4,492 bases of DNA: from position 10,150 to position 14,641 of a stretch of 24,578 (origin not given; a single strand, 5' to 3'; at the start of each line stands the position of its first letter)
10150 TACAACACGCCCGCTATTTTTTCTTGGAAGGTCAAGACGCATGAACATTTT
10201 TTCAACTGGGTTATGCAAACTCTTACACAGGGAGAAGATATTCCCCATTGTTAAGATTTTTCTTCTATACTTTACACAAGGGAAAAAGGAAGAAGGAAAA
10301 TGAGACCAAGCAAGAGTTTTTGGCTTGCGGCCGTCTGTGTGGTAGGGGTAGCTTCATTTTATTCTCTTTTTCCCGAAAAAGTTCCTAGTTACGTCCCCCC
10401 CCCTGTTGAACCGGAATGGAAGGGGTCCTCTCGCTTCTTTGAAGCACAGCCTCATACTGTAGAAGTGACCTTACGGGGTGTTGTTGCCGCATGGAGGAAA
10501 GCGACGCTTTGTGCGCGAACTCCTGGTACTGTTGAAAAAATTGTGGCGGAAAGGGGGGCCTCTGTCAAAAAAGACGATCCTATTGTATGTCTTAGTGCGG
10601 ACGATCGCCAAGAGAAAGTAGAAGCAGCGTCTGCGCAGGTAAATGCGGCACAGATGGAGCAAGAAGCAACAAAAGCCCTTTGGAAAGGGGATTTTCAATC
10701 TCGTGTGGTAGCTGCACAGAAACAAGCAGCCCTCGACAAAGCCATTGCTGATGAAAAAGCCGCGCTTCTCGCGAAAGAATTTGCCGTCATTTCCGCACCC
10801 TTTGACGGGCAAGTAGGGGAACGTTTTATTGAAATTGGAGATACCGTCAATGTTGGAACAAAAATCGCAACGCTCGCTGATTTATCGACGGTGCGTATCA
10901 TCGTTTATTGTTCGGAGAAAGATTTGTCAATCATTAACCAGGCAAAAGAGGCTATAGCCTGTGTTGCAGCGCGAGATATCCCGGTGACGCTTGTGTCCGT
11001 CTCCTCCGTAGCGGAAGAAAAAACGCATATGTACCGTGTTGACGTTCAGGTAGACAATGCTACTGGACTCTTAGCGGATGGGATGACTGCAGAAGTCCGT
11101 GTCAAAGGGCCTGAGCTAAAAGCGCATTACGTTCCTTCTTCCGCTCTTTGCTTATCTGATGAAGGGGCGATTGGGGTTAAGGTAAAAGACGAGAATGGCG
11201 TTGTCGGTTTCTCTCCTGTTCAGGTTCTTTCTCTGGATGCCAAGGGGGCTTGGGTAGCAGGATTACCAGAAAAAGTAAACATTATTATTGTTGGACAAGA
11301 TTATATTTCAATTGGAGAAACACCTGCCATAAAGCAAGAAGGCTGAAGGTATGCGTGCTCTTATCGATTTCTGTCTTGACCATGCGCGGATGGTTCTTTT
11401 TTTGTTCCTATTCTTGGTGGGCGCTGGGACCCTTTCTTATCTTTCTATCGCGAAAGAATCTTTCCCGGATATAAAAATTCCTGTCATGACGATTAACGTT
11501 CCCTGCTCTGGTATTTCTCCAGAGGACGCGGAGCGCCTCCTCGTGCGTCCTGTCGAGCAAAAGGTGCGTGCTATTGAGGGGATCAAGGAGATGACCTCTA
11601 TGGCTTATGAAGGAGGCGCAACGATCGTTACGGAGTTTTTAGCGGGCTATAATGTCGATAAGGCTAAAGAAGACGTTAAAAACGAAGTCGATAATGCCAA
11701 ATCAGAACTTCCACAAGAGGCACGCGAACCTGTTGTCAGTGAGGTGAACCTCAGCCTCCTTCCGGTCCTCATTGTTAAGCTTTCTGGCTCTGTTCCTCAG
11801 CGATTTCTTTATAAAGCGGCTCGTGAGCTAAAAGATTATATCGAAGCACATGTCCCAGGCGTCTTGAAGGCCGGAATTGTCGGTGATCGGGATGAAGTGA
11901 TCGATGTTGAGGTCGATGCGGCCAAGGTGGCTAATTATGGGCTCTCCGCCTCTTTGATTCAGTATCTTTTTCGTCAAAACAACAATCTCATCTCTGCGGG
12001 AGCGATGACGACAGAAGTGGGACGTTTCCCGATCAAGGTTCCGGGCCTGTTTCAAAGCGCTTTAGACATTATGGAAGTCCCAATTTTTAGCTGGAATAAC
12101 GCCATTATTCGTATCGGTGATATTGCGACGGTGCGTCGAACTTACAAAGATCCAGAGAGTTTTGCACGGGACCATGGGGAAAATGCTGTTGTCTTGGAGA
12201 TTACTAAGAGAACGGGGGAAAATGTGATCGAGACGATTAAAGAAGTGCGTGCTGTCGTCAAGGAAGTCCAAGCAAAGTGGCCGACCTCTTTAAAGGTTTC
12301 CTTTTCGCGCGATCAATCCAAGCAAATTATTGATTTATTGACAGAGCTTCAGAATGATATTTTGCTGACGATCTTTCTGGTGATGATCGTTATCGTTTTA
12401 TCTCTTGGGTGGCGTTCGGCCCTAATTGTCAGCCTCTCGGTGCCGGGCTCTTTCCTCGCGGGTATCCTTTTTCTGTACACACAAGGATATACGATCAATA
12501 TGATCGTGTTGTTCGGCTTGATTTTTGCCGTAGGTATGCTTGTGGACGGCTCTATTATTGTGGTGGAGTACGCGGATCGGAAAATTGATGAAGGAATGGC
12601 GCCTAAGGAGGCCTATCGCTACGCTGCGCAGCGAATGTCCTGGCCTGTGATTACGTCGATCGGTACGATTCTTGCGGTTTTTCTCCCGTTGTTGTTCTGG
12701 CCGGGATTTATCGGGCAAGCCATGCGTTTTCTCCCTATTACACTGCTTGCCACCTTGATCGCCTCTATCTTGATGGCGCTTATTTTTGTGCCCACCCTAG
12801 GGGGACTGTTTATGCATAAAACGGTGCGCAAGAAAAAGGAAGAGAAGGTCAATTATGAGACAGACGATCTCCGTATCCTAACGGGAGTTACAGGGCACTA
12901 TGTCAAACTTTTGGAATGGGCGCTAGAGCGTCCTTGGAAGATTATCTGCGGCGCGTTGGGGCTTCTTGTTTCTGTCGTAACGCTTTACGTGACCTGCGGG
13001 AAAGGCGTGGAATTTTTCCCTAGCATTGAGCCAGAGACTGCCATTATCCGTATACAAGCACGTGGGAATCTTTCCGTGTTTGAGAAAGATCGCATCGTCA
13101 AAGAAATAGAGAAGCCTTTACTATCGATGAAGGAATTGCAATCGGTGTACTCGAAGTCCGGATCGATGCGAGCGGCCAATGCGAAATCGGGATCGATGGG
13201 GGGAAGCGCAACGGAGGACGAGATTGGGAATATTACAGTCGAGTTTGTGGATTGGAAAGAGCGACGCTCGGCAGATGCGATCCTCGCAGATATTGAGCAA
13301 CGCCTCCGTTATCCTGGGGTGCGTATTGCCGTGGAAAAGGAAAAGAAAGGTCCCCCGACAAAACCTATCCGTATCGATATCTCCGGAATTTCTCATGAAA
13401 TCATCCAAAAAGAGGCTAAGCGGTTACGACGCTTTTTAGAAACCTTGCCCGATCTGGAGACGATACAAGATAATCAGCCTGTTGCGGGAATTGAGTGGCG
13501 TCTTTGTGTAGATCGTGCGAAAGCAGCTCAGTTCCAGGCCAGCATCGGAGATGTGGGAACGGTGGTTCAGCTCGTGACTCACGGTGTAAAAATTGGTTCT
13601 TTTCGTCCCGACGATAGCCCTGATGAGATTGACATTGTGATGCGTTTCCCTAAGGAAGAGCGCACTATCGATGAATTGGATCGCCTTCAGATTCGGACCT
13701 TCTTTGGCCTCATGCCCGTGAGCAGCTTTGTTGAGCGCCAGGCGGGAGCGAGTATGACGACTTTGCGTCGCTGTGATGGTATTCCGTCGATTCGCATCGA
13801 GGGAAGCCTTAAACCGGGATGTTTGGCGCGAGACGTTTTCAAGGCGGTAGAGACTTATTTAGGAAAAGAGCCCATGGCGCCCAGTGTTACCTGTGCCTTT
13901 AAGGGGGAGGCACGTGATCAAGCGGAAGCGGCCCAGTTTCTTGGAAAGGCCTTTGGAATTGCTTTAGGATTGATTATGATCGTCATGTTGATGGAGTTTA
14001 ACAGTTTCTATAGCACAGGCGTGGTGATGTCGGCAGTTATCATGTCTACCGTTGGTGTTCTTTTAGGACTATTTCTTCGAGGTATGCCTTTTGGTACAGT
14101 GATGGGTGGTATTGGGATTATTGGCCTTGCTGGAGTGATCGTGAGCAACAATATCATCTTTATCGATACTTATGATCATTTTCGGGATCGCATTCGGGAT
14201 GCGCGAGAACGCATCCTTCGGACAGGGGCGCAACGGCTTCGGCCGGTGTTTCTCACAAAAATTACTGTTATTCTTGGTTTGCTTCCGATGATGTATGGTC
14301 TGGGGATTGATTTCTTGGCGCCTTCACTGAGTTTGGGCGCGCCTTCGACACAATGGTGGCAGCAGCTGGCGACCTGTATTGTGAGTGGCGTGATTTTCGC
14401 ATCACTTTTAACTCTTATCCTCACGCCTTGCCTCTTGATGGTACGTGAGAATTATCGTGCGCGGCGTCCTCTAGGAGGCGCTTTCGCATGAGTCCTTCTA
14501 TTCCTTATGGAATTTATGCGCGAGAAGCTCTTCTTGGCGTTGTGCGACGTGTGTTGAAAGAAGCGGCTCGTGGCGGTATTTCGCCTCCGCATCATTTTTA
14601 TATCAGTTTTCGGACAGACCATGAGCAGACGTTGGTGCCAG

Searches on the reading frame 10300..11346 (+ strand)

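Call 11: search_protein_families(library=pfam, proteins=[window:10300-11346:+])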
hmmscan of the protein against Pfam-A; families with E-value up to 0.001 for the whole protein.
window:10300-11346:+ (348 aa): 4 families
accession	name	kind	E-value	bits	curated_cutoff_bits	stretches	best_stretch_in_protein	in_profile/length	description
PF16576.10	HlyD_D23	-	5.2e-14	52.5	30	1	67-264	19-214/214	Barrel-sandwich domain of CusB or HlyD membrane-fusion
PF13437.12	HlyD_3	-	5.6e-13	50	22.2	1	163-254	1-96/106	HlyD family secretion protein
PF00364.28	Biotin_lipoyl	-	7e-07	29.4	22.1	0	72-97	47-72/73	Biotin-requiring enzyme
PF13533.13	Biotin_lipoyl_2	-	4.3e-05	23.7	29.8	0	72-95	5-28/32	Biotin-lipoyl like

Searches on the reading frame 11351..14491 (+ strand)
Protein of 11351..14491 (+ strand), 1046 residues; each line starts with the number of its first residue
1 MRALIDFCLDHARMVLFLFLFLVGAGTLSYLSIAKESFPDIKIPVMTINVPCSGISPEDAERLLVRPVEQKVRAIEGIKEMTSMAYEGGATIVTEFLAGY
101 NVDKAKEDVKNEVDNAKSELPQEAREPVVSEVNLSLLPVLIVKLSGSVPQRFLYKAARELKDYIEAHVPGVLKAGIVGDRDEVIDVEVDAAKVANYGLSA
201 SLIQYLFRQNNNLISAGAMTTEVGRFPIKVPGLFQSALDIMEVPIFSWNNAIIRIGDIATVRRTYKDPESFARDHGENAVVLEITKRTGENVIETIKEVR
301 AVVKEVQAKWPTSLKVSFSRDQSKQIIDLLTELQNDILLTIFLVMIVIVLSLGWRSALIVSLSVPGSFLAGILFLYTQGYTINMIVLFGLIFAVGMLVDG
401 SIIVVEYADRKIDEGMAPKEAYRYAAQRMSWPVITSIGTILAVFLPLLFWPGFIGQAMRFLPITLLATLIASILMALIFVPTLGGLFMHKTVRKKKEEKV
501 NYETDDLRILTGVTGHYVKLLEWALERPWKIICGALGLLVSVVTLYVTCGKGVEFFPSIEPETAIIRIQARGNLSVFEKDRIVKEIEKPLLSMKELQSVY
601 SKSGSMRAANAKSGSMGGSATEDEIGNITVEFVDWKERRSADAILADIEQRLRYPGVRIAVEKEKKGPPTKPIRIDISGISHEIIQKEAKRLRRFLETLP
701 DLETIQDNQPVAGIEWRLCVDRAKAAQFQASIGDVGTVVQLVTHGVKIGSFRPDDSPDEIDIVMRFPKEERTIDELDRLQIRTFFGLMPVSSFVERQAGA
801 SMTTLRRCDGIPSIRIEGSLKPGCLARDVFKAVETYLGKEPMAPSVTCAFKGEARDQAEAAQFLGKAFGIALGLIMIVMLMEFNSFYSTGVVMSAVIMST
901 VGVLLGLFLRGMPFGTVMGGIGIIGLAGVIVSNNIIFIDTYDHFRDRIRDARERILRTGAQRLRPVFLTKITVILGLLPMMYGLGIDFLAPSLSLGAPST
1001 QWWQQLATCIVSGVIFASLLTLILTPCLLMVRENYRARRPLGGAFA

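Call 11: search_protein_families(library=pfam, proteins=[window:11351-14491:+])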
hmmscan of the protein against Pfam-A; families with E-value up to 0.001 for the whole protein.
window:11351-14491:+ (1046 aa): 1 family
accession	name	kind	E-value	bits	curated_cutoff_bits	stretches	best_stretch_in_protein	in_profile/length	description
PF00873.25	ACR_tran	-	1.3e-167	559.9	28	1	5-1031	2-1019/1021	AcrB/AcrD/AcrF family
